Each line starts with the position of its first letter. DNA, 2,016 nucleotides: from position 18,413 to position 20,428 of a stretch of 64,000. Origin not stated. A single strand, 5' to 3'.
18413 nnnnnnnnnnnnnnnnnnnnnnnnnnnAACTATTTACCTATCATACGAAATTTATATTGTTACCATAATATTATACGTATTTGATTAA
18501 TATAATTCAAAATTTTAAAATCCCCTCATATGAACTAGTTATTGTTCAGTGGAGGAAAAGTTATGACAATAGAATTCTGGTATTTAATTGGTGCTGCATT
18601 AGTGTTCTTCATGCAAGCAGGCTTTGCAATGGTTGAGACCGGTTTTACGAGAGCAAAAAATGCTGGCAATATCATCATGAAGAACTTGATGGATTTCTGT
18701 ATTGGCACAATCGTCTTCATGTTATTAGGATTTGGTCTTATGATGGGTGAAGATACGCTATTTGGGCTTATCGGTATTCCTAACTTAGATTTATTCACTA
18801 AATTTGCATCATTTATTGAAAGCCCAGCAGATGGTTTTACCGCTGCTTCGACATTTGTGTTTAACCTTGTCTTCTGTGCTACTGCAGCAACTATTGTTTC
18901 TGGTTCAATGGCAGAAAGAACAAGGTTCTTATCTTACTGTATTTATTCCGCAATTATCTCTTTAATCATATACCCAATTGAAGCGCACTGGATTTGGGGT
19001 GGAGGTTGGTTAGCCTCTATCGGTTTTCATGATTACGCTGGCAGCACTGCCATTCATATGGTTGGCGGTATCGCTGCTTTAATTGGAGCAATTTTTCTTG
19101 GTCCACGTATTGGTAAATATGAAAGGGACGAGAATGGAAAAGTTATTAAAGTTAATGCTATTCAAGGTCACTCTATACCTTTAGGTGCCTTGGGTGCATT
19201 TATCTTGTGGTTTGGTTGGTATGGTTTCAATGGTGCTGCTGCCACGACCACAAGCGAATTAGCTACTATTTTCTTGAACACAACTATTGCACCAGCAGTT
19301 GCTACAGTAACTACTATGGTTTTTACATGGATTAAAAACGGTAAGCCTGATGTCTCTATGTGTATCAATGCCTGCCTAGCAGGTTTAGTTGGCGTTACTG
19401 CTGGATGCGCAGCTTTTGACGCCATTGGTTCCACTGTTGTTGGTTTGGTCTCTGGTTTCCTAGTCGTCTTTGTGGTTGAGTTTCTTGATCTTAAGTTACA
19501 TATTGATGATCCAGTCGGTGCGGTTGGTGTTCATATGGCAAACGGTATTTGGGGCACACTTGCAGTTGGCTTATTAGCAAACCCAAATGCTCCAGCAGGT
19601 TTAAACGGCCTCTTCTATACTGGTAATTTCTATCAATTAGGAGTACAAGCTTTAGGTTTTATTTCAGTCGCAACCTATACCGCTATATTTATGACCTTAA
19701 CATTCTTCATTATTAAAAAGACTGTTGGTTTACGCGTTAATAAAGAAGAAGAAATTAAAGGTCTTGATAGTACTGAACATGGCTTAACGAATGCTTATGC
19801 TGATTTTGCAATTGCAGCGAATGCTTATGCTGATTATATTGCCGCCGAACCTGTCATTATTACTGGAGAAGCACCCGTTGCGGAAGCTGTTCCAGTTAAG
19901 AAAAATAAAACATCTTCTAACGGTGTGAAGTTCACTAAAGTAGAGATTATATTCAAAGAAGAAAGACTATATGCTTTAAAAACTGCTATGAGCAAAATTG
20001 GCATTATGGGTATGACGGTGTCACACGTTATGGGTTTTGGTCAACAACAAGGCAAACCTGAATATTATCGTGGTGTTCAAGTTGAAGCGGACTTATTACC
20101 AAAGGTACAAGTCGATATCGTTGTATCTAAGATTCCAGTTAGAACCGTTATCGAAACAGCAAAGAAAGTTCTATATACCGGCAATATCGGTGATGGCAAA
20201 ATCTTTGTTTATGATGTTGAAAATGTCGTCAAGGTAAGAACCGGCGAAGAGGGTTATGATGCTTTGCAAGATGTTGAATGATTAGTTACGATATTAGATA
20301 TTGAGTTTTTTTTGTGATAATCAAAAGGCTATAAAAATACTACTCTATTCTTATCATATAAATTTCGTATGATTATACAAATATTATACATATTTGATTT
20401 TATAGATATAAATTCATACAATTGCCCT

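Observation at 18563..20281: Ammonium transporter and P-II regulator encoded as one polypeptide (Amt-GlnK fusion), with Tyr51 of the T-loop replaced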

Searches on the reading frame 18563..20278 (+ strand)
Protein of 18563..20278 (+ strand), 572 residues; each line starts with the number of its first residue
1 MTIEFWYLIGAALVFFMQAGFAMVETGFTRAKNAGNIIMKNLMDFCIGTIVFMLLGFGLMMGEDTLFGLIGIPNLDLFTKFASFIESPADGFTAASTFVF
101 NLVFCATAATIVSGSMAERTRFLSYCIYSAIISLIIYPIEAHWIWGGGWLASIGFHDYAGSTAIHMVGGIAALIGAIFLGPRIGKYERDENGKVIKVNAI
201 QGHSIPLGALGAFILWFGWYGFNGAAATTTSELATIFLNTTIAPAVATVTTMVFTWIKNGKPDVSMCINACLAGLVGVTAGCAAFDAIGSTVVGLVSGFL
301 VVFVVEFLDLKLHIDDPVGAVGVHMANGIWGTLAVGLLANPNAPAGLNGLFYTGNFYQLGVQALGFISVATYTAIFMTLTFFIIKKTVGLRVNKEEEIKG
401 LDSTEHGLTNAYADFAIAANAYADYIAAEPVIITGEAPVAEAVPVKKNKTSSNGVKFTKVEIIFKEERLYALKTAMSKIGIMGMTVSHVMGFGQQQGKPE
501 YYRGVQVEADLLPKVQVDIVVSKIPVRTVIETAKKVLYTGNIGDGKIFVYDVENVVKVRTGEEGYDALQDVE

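Call 3: search_protein_families(library=pfam, proteins=[window:18563-20278:+], max_evalue=0.01)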
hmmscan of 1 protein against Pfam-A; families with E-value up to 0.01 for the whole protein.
window:18563-20278:+ (572 aa): 2 families
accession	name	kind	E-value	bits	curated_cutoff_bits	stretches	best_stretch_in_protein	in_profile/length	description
PF00909.26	Ammonium_transp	-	3.2e-121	405.3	23.2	1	6-409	2-397/399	Ammonium Transporter Family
PF00543.27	P-II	-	6.7e-23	81.4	25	1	458-562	2-102/102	Nitrogen regulatory protein P-II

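Call 6: search_protein_families(library=ncbifam, proteins=[window:18563-20278:+], max_evalue=0.001)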
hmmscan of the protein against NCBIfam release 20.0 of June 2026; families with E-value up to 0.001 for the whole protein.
window:18563-20278:+ (572 aa): 5 families
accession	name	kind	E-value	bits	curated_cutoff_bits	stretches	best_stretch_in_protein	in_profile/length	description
TIGR00836.1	amt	subfamily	1.2e-128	429.6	343.3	1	5-409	3-404/406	ammonium transporter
TIGR03644.1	marine_trans_1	hypoth_equivalog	4.7e-109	364.8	514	1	5-415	6-404/404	probable ammonium transporter, marine subtype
NF007947.0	PRK10666.1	equivalog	7.5e-55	186.5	657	1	7-412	35-426/428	ammonium transporter AmtB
NF008111.0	PRK10858.1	equivalog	2.2e-29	102.1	202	1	459-567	3-111/112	nitrogen regulatory protein P-II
NF007946.0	PRK10665.1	equivalog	1.6e-27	96.5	181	1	460-564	4-108/112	P-II family nitrogen regulator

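Call 7: find_homologous_proteins(query=window:18563-20278:+, max_evalue=1e-10)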
Query window:18563-20278:+ (572 aa): 8000 proteins with E <= 1e-10 among 8000 candidates; the best 120 are listed.
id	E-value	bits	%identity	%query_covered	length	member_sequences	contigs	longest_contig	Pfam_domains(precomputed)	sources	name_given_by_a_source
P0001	0.0e+0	1243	98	100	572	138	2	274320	PF00543.28,PF00909.27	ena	-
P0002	0.0e+0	1203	93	100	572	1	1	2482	PF00543.28,PF00909.27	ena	-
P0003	0.0e+0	1201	94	100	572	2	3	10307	PF00543.28,PF00909.27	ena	-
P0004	0.0e+0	1196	93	100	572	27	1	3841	PF00543.28,PF00909.27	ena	-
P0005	0.0e+0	1170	91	100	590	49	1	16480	PF00543.28,PF00909.27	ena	-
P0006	0.0e+0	1167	91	100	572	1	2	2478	PF00543.28,PF00909.27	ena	-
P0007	0.0e+0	1154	89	100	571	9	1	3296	PF00543.28,PF00909.27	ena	-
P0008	0.0e+0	1148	89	100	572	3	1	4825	PF00543.28,PF00909.27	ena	-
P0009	0.0e+0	1147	89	100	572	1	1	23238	PF00543.28,PF00909.27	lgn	-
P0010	0.0e+0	1145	89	100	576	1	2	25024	PF00543.28,PF00909.27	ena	-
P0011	0.0e+0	1145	89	100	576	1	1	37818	PF00543.28,PF00909.27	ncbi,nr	ncbi:MAG: ammonium transporter [Bacilli bacterium]|nr:ammonium transporter [Bacilli bacterium]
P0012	0.0e+0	1131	88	100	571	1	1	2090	PF00543.28,PF00909.27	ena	-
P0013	0.0e+0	1130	87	100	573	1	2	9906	PF00543.28,PF00909.27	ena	-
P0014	0.0e+0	1130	87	100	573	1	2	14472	PF00543.28,PF00909.27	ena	-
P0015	0.0e+0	1128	88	100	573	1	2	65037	PF00543.28,PF00909.27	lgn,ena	-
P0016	0.0e+0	1125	87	100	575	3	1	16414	PF00543.28,PF00909.27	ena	-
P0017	0.0e+0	1123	87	100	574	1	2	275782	PF00543.28,PF00909.27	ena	-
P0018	0.0e+0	1123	87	100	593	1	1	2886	PF00543.28,PF00909.27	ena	-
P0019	0.0e+0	1123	87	100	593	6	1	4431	PF00543.28,PF00909.27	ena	-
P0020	0.0e+0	1120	87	100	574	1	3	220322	PF00543.28,PF00909.27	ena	-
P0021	0.0e+0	1117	87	100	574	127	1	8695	PF00543.28,PF00909.27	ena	-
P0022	0.0e+0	1116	86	100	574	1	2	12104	PF00543.28,PF00909.27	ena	-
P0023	0.0e+0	1113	86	100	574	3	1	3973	PF00543.28,PF00909.27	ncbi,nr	ncbi:MAG: ammonium transporter [Clostridia bacterium]|nr:ammonium transporter [Clostridia bacterium]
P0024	0.0e+0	1112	86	100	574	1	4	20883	PF00543.28,PF00909.27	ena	-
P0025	0.0e+0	1112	85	100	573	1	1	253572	PF00543.28,PF00909.27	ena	-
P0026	0.0e+0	1111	85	100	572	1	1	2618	PF00543.28,PF00909.27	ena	-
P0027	0.0e+0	1109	85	100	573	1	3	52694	PF00543.28,PF00909.27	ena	-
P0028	0.0e+0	1109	86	100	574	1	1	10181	PF00543.28,PF00909.27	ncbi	-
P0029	0.0e+0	1108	86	100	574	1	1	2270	PF00543.28,PF00909.27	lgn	-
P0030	0.0e+0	1107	86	100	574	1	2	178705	PF00543.28,PF00909.27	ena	-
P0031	0.0e+0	1106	86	100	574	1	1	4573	PF00543.28,PF00909.27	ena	-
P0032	0.0e+0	1104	86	100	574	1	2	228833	PF00543.28,PF00909.27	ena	-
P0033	0.0e+0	1103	85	100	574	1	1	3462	PF00543.28,PF00909.27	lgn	-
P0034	0.0e+0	1102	85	100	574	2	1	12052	PF00543.28,PF00909.27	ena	-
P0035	0.0e+0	1102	85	100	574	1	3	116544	PF00543.28,PF00909.27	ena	-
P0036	0.0e+0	1101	85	100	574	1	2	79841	PF00543.28,PF00909.27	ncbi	-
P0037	0.0e+0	1101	85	100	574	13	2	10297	PF00543.28,PF00909.27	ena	-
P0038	0.0e+0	1097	85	100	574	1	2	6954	PF00543.28,PF00909.27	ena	-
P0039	0.0e+0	1097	85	100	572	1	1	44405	PF00543.28,PF00909.27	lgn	-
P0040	0.0e+0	1095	85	100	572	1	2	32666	PF00543.28,PF00909.27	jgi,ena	-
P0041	0.0e+0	1095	85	100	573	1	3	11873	PF00543.28,PF00909.27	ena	-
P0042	0.0e+0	1094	85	100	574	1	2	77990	PF00543.28,PF00909.27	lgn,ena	-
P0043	0.0e+0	1094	85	100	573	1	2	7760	PF00543.28,PF00909.27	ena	-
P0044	0.0e+0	1094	84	100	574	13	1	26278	PF00543.28,PF00909.27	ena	-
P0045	0.0e+0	1092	84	100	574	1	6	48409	PF00543.28,PF00909.27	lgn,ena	-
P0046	0.0e+0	1091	84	100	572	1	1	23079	PF00543.28,PF00909.27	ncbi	-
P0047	0.0e+0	1089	85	100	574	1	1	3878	PF00543.28,PF00909.27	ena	-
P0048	0.0e+0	1088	85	100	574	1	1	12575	PF00543.28,PF00909.27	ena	-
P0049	0.0e+0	1088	85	100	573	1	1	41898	PF00543.28,PF00909.27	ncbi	ncbi:MAG: ammonium transporter [Christensenellales bacterium]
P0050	0.0e+0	1088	84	100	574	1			PF00543.28,PF00909.27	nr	nr:ammonium transporter [Clostridia bacterium]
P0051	0.0e+0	1086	84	100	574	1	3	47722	PF00543.28,PF00909.27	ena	-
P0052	0.0e+0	1079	85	100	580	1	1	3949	PF00543.28,PF00909.27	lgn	-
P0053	0.0e+0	1076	84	100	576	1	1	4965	PF00543.28,PF00909.27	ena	-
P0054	0.0e+0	1076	84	100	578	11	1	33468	PF00543.28,PF00909.27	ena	-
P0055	0.0e+0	1075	84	100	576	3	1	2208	PF00543.28,PF00909.27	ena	-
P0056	0.0e+0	1075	83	100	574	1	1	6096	PF00543.28,PF00909.27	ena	-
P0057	0.0e+0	1075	84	100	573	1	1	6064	PF00543.28,PF00909.27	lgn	-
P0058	0.0e+0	1074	84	100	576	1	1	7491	PF00543.28,PF00909.27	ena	-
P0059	0.0e+0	1074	84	100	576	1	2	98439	PF00543.28,PF00909.27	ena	-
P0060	0.0e+0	1073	84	100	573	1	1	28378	PF00543.28,PF00909.27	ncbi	ncbi:MAG: ammonium transporter [Christensenellales bacterium]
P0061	0.0e+0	1072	83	100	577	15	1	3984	PF00543.28,PF00909.27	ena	-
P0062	0.0e+0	1072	83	100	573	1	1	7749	PF00543.28,PF00909.27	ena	-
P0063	0.0e+0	1071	83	100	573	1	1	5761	PF00543.28,PF00909.27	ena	-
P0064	0.0e+0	1071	83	100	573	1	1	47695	PF00543.28,PF00909.27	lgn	-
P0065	0.0e+0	1071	83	100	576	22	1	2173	PF00543.28,PF00909.27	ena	-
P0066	0.0e+0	1071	83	100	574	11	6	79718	PF00543.28,PF00909.27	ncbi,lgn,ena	-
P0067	0.0e+0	1070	83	100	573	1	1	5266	PF00543.28,PF00909.27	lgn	-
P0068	0.0e+0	1070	83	100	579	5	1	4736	PF00543.28,PF00909.27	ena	-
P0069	0.0e+0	1070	83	100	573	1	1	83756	PF00543.28,PF00909.27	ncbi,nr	ncbi:MAG: ammonium transporter [Clostridia bacterium]|nr:ammonium transporter [Clostridia bacterium]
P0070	0.0e+0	1070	83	100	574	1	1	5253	PF00543.28,PF00909.27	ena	-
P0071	0.0e+0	1070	84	100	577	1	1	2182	PF00543.28,PF00909.27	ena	-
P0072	0.0e+0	1069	84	100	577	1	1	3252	PF00543.28,PF00909.27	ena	-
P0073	0.0e+0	1069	83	100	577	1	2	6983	PF00543.28,PF00909.27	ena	-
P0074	0.0e+0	1069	82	100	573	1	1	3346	PF00543.28,PF00909.27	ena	-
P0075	0.0e+0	1068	83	100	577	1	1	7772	PF00543.28,PF00909.27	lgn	-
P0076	0.0e+0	1068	84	100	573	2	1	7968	PF00543.28,PF00909.27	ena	-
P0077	0.0e+0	1068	83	100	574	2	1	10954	PF00543.28,PF00909.27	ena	-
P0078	0.0e+0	1068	83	100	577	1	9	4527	PF00543.28,PF00909.27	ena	-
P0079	0.0e+0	1068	83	100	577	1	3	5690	PF00543.28,PF00909.27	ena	-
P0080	0.0e+0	1068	83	100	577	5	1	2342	PF00543.28,PF00909.27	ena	-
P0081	0.0e+0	1067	86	96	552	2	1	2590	PF00543.28,PF00909.27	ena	-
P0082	0.0e+0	1067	83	100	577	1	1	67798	PF00543.28,PF00909.27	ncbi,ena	-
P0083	0.0e+0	1067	83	100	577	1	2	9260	PF00543.28,PF00909.27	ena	-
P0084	0.0e+0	1067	83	100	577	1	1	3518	PF00543.28,PF00909.27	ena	-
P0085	0.0e+0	1067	83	100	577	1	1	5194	PF00543.28,PF00909.27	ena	-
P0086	0.0e+0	1067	83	100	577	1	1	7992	PF00543.28,PF00909.27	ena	-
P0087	0.0e+0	1067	83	100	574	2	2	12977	PF00543.28,PF00909.27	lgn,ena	-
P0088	0.0e+0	1067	82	100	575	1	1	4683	PF00543.28,PF00909.27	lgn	-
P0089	0.0e+0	1066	83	100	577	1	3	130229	PF00543.28,PF00909.27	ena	-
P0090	0.0e+0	1066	83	100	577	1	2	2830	PF00543.28,PF00909.27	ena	-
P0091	0.0e+0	1066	83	100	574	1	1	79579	PF00543.28,PF00909.27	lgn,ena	-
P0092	0.0e+0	1066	83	100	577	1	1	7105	PF00543.28,PF00909.27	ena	-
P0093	0.0e+0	1066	83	100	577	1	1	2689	PF00543.28,PF00909.27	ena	-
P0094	0.0e+0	1066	83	100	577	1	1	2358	PF00543.28,PF00909.27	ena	-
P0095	0.0e+0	1065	83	100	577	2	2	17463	PF00543.28,PF00909.27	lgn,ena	-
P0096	0.0e+0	1064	82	100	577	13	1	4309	PF00543.28,PF00909.27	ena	-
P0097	0.0e+0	1064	83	100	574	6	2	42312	PF00543.28,PF00909.27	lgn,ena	-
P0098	0.0e+0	1063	83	100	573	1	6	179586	PF00543.28,PF00909.27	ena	-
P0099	0.0e+0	1063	82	100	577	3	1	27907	PF00543.28,PF00909.27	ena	-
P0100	0.0e+0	1062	83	100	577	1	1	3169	PF00543.28,PF00909.27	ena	-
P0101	0.0e+0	1061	83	100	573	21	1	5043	PF00543.28,PF00909.27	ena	-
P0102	0.0e+0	1061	82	100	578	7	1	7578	PF00543.28,PF00909.27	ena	-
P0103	0.0e+0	1061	82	100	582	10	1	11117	PF00543.28,PF00909.27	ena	-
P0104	0.0e+0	1060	81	100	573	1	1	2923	PF00543.28,PF00909.27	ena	-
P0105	0.0e+0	1059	82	100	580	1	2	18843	PF00543.28,PF00909.27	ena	-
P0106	0.0e+0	1059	83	100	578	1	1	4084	PF00543.28,PF00909.27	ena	-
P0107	0.0e+0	1059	82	100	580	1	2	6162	PF00543.28,PF00909.27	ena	-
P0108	0.0e+0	1058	83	100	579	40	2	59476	PF00543.28,PF00909.27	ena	-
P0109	0.0e+0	1058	82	100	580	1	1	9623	PF00543.28,PF00909.27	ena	-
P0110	0.0e+0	1058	82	100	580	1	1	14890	PF00543.28,PF00909.27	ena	-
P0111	0.0e+0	1058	82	100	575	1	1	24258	PF00543.28,PF00909.27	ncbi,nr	ncbi:MAG: ammonium transporter [Clostridia bacterium]|nr:ammonium transporter [Clostridia bacterium]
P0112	0.0e+0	1057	82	100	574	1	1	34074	PF00543.28,PF00909.27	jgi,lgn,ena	-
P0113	0.0e+0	1057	82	100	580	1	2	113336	PF00543.28,PF00909.27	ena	-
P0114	0.0e+0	1056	81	100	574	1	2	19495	PF00543.28,PF00909.27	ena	-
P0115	0.0e+0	1056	82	100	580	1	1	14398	PF00543.28,PF00909.27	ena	-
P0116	0.0e+0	1056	83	100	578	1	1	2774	PF00543.28,PF00909.27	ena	-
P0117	0.0e+0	1056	82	100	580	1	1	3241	PF00543.28,PF00909.27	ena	-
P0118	0.0e+0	1055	82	100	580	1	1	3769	PF00543.28,PF00909.27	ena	-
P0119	0.0e+0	1055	83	100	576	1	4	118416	PF00543.28,PF00909.27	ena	-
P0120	0.0e+0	1054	83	100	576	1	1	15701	PF00543.28,PF00909.27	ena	-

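Call 17: find_related_loci(query=window:18563-20278:+, collection=genome_contigs, flank=6000)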
Query window:18563-20278:+ (572 aa) in genome_contigs; peptide patterns used: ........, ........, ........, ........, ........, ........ (x = any residue, [..] = any of these).
600 stretches matched a pattern (row limit reached: there are more); 599 encode a relative of the query (tblastn E <= 1e-3); the best 80 are kept; 80 distinct loci.
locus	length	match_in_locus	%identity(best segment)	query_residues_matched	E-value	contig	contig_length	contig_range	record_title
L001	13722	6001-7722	77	1-572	0e+0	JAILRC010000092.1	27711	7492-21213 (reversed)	MAG: Lachnospiraceae bacterium isolate RUI374 k141_2617418_flag=0_multi=11.9960_len=27711, whole genome shotgun sequence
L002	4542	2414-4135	75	1-572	0e+0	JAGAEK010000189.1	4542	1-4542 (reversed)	MAG: Oscillospiraceae bacterium isolate RGIG8367 Water_buffalos_Rumen.Co__c8156661, whole genome shotgun sequence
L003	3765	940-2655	76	1-572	0e+0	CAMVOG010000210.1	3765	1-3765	MAG TPA_asm: uncultured Clostridia bacterium isolate SRR8387717_bin.13_metaWRAP_v1.3_MAG genome assembly, contig: ERZ142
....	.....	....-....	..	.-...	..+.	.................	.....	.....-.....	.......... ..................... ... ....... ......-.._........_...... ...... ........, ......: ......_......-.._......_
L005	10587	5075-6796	75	1-572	0e+0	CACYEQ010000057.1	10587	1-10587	MAG: Ruminococcaceae bacterium isolate RUG11873 genome assembly, contig: RUG11873_asm_57, whole genome shotgun sequence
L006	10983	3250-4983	71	6-572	0e+0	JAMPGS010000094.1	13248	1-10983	MAG: Clostridium sp. isolate NALB_7961_37 Scaffold_#94__SCF_094___13248_bp, whole genome shotgun sequence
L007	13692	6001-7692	73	6-572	0e+0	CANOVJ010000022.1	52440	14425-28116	MAG TPA_asm: uncultured Lachnospiraceae bacterium isolate SRR15604480_bin.30_metawrap_v1.3_MAG genome assembly, contig:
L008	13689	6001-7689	73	6-572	0e+0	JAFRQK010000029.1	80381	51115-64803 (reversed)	MAG: Clostridia bacterium isolate RGIG2706 Goat_Omasum-4__c258604, whole genome shotgun sequence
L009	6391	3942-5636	70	6-572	0e+0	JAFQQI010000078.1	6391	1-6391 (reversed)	MAG: Lachnospiraceae bacterium isolate RGIG2054 Goat_Colon-2__c492062, whole genome shotgun sequence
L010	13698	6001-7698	73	6-572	0e+0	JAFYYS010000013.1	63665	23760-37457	MAG: Lachnospiraceae bacterium isolate RGIG7543 Water_buffalos_Omasum-1__c134576, whole genome shotgun sequence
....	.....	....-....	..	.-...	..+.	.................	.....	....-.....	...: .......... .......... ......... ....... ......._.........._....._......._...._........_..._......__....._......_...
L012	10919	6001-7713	69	2-572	0e+0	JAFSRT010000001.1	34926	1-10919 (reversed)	MAG: Clostridia bacterium isolate RGIG3414 Goat_Reticulum.Co__c39096, whole genome shotgun sequence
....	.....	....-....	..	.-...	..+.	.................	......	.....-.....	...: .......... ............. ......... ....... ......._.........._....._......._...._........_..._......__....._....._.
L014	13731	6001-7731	64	6-572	0e+0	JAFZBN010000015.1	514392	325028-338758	MAG: Clostridiales bacterium isolate RGIG7616 Water_buffalos_Omasum-5__c756721, whole genome shotgun sequence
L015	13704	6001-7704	65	2-569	0e+0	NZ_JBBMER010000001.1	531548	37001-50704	[Lactobacillus] rogosae strain CLA-AA-H255 CLAAAH255_contig_1_length_531548, whole genome shotgun sequence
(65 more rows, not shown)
